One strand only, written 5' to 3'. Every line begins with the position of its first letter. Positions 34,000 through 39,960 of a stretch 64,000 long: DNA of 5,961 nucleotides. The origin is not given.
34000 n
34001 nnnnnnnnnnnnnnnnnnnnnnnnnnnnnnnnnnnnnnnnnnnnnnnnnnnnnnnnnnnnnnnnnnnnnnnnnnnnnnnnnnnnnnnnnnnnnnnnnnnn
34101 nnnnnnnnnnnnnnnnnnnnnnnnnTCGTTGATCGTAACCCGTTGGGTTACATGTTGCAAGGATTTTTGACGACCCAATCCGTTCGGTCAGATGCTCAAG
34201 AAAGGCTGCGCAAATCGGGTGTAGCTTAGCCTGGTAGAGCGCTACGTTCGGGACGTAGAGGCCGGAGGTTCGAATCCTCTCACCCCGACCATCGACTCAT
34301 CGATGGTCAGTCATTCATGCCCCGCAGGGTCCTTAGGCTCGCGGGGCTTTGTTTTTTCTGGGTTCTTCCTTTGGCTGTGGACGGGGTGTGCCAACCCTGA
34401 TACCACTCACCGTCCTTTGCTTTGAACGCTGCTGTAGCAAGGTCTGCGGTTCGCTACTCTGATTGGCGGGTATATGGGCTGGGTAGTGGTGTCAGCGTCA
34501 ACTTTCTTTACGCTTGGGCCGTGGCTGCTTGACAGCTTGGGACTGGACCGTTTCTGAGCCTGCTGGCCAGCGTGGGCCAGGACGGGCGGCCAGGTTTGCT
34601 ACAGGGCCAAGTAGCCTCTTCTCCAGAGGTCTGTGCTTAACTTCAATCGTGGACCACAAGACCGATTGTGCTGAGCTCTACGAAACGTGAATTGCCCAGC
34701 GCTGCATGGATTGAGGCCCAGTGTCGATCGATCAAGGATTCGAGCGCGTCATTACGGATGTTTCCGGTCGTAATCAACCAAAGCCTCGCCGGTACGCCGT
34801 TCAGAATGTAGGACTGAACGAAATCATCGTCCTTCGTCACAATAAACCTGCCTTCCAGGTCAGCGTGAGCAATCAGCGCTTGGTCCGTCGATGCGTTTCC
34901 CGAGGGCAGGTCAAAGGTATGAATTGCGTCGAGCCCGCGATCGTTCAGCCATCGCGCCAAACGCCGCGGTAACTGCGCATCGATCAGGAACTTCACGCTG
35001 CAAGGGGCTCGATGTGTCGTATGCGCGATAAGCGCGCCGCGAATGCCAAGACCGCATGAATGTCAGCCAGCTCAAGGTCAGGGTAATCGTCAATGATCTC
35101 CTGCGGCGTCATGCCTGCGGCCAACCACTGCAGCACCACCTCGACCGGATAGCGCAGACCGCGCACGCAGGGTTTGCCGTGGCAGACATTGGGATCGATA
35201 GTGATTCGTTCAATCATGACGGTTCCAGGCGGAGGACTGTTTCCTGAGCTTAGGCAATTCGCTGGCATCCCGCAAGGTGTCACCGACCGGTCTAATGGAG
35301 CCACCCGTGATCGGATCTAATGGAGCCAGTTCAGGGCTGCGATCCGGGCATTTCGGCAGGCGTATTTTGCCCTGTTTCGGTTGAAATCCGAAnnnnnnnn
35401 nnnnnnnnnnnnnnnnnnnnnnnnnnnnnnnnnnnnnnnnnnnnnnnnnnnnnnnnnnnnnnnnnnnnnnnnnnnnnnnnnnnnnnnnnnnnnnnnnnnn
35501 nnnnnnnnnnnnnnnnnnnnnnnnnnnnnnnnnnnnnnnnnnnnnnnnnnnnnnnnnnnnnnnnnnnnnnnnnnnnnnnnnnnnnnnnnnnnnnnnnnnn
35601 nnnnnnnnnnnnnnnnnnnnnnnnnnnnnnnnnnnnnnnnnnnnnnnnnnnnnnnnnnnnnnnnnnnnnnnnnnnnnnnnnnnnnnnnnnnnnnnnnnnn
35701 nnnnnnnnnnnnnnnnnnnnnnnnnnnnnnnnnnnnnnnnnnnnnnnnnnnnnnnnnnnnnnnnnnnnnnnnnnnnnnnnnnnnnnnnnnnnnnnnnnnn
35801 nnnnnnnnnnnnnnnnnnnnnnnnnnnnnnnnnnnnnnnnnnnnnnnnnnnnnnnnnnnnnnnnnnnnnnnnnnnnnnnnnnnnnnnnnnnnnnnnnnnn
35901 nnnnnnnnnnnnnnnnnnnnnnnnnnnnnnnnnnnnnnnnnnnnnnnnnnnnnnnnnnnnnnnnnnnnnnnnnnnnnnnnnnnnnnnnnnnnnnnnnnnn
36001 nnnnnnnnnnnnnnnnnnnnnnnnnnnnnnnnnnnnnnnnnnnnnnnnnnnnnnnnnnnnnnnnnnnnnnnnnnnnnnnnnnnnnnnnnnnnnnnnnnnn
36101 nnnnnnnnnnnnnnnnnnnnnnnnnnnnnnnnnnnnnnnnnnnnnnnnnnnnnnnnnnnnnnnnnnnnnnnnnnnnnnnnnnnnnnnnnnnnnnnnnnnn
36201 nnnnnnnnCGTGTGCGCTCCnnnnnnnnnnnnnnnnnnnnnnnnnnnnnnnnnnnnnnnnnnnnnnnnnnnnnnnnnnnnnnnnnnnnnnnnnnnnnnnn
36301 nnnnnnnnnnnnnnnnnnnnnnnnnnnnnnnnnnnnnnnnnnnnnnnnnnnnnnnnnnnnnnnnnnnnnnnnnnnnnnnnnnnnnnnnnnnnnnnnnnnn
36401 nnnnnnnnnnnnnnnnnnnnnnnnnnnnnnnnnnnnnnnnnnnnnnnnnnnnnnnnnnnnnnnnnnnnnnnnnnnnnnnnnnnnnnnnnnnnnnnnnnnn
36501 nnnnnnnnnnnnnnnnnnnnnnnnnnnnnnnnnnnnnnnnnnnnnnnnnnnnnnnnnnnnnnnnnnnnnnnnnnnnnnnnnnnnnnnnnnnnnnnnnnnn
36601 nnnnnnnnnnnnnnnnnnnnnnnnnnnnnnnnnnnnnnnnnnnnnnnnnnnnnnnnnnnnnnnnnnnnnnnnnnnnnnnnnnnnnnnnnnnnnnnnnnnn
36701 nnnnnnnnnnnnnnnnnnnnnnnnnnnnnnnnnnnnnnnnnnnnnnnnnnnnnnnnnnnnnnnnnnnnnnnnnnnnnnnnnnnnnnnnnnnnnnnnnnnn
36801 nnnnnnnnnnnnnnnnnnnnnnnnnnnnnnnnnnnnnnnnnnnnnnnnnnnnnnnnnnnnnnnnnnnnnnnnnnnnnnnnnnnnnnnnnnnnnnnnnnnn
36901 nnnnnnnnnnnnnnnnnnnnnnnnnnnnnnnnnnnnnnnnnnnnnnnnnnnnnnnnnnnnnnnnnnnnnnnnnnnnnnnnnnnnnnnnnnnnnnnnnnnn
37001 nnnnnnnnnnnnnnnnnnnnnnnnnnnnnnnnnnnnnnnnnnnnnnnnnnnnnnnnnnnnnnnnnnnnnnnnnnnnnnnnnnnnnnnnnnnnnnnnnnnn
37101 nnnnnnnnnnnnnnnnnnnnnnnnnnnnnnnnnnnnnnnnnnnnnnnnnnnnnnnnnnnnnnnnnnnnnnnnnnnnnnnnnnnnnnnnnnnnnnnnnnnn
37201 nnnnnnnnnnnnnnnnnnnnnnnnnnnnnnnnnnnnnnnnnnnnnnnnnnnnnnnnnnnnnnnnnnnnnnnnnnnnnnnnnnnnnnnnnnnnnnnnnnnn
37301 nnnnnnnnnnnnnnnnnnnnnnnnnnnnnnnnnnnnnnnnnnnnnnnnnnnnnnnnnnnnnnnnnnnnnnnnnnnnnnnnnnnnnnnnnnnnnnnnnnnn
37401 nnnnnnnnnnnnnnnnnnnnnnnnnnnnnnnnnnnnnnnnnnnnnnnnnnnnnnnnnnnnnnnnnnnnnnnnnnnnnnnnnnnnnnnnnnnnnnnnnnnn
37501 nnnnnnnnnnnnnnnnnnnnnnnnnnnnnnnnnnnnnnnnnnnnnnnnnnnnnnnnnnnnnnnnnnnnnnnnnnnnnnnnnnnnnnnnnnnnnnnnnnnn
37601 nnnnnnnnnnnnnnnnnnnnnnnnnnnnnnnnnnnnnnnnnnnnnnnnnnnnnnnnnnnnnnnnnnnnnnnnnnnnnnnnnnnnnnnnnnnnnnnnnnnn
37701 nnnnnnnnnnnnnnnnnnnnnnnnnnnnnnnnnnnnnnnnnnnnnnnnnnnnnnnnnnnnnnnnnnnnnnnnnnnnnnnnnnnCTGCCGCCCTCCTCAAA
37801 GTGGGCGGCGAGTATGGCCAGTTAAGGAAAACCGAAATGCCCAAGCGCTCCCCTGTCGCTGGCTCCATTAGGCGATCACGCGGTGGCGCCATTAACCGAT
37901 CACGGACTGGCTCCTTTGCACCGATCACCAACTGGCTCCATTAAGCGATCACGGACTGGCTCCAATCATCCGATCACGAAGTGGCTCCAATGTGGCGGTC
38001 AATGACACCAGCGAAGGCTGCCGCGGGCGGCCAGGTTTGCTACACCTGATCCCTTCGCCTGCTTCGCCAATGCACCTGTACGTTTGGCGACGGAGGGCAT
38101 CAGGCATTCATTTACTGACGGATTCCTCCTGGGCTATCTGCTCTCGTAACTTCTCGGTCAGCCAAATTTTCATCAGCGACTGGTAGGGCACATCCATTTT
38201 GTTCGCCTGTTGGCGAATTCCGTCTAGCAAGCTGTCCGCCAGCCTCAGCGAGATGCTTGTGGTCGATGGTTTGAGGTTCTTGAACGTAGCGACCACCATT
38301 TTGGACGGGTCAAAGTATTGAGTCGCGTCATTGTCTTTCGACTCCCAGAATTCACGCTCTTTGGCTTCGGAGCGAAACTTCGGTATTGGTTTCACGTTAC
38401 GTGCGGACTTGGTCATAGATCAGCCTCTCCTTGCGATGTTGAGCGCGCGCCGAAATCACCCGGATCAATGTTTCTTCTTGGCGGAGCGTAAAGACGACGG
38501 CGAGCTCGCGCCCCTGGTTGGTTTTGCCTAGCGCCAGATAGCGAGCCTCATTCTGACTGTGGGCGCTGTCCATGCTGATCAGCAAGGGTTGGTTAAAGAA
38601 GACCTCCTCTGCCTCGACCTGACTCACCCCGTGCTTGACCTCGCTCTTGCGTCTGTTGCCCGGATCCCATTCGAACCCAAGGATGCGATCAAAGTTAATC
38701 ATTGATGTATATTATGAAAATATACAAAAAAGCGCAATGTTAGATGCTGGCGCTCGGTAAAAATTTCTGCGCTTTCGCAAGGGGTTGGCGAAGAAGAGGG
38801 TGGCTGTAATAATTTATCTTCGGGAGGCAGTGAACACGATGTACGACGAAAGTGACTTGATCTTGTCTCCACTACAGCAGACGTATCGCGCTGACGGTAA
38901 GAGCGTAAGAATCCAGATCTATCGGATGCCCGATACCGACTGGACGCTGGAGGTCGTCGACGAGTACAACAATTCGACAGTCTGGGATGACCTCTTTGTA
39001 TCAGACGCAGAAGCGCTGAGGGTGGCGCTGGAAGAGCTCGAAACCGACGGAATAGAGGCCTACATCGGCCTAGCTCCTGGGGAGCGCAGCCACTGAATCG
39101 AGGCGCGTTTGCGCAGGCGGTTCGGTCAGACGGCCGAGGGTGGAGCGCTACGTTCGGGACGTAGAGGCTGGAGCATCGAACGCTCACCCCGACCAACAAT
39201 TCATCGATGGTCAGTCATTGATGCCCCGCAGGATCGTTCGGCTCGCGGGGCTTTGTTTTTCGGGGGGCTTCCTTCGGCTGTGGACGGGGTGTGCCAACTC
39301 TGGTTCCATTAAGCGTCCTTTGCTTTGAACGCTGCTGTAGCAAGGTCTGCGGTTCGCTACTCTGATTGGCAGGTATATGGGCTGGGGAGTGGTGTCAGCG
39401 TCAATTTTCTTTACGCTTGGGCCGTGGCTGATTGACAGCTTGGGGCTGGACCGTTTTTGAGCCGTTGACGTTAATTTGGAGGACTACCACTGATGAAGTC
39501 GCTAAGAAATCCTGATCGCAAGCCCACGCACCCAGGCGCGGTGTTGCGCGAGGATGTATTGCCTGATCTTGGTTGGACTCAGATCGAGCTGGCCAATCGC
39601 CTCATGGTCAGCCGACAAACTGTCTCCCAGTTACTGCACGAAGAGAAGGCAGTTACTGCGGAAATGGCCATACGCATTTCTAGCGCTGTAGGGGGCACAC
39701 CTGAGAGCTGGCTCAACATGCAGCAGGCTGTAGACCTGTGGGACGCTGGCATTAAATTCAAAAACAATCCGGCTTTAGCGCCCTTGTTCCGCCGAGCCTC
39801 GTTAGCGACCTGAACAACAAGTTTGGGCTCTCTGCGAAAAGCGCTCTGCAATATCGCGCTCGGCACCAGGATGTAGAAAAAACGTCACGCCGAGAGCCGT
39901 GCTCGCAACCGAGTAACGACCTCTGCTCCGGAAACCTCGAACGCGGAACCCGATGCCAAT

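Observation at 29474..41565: Tandem island accretion at tRNA-Pro(CGG): three tRNA copies and a duplicated 270-nt flank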

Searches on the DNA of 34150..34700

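Call 71: search_rna_families(source=window, start=34150, end=34700, threshold=evalue, max_evalue=1)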
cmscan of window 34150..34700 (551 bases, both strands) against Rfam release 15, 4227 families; matches with E-value up to 1: 2.
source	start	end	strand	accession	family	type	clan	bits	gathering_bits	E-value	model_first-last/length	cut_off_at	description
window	34215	34288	+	RF00005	tRNA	Gene; tRNA;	CL00001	54.4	29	5.3e-11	1-71/71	no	tRNA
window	34264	34388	+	RF04321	tmRNA_permuted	Gene;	-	15.1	47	0.66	36-93/213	no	permuted transfer-messenger RNA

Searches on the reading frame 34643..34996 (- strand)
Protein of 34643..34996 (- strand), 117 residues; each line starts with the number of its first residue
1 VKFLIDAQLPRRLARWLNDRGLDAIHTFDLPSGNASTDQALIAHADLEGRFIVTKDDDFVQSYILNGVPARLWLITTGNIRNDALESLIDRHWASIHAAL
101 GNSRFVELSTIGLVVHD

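Call 13: search_protein_families(library=pfam, proteins=[window:34646-34996:-], max_evalue=0.01)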
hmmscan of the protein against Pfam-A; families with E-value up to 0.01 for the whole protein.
window:34646-34996:- (117 aa): 3 families
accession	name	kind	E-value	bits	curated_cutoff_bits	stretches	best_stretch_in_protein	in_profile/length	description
PF18480.7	DUF5615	-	6.7e-23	81.1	23.8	1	1-108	1-107/110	Domain of unknown function (DUF5615)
PF18478.7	PIN_10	-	9.9e-07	29.2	26.2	1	1-59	1-62/84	PIN like domain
PF01927.22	Mut7-C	-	5.2e-06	27.1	23.3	1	1-91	1-79/146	Mut7-C RNAse domain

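Call 75: find_encoding_contigs(protein=window:34643-34996:-, flank=6000, max_places=10)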
Protein window:34643-34996:- (117 aa): 1 contig read that carries it; 1 place shown.
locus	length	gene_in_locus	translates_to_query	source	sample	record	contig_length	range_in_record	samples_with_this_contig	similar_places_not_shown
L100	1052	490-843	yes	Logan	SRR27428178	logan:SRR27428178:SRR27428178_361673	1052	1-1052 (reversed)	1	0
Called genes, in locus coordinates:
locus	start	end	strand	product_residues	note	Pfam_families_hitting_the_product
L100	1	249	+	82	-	?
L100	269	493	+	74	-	PF04255:DUF433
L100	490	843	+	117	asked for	PF01927:Mut7-C (weak), PF18478:PIN_10 (weak), PF18480:DUF5615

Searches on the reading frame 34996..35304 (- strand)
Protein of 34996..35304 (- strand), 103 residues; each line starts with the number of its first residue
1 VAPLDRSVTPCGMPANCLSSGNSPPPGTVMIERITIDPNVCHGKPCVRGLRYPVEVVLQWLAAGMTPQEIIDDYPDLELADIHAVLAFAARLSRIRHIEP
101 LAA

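Call 13: search_protein_families(library=pfam, proteins=[window:34996-35304:-], max_evalue=0.01)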
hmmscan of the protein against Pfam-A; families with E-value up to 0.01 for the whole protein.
window:34996-35304:- (103 aa): 1 family
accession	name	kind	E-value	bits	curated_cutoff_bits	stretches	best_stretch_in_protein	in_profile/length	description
PF04255.20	DUF433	-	7.9e-27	93.3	23.6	1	34-89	1-56/56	Protein of unknown function (DUF433)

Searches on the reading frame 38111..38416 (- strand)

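Call 14: search_protein_families(library=pfam, proteins=[window:38111-38416:-], max_evalue=0.01)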
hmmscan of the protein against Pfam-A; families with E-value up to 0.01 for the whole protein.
window:38111-38416:- (102 aa): 1 family
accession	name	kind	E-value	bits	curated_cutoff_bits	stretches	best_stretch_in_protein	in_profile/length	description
PF12441.14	CopG_antitoxin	-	1.4e-27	96.6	28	1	9-89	1-79/79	CopG antitoxin of type II toxin-antitoxin system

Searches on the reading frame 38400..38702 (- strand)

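Call 14: search_protein_families(library=pfam, proteins=[window:38400-38702:-], max_evalue=0.01)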
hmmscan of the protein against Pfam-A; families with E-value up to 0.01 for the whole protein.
window:38400-38702:- (101 aa): 1 family
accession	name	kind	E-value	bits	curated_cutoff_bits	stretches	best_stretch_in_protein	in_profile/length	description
PF04365.19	BrnT_toxin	-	3.7e-22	78.9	34.5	1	12-92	1-77/77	Ribonuclease toxin, BrnT, of type II toxin-antitoxin system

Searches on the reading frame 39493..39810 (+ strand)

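Call 14: search_protein_families(library=pfam, proteins=[window:39493-39810:+], max_evalue=0.01)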
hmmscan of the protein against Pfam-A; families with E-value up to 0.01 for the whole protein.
window:39493-39810:+ (106 aa): 6 families
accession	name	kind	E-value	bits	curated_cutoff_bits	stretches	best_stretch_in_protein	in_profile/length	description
PF01381.28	HTH_3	-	2.5e-09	37.5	23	1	26-73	8-54/55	Helix-turn-helix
PF15943.11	YdaS_toxin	-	4.8e-07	29.9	30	1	30-68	11-49/65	Bacterial toxin YdaS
PF04545.22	Sigma70_r4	-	0.0015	18.4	24.1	1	27-49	20-42/50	Sigma-70, region 4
PF13545.12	HTH_Crp_2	-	0.0028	18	27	1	25-50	20-45/70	Crp-like helix-turn-helix domain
PF00356.27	LacI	-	0.0054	16.9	27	1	34-66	6-38/46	Bacterial regulatory proteins, lacI family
PF13560.12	HTH_31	-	0.0087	16.8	27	0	18-71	9-59/64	Helix-turn-helix domain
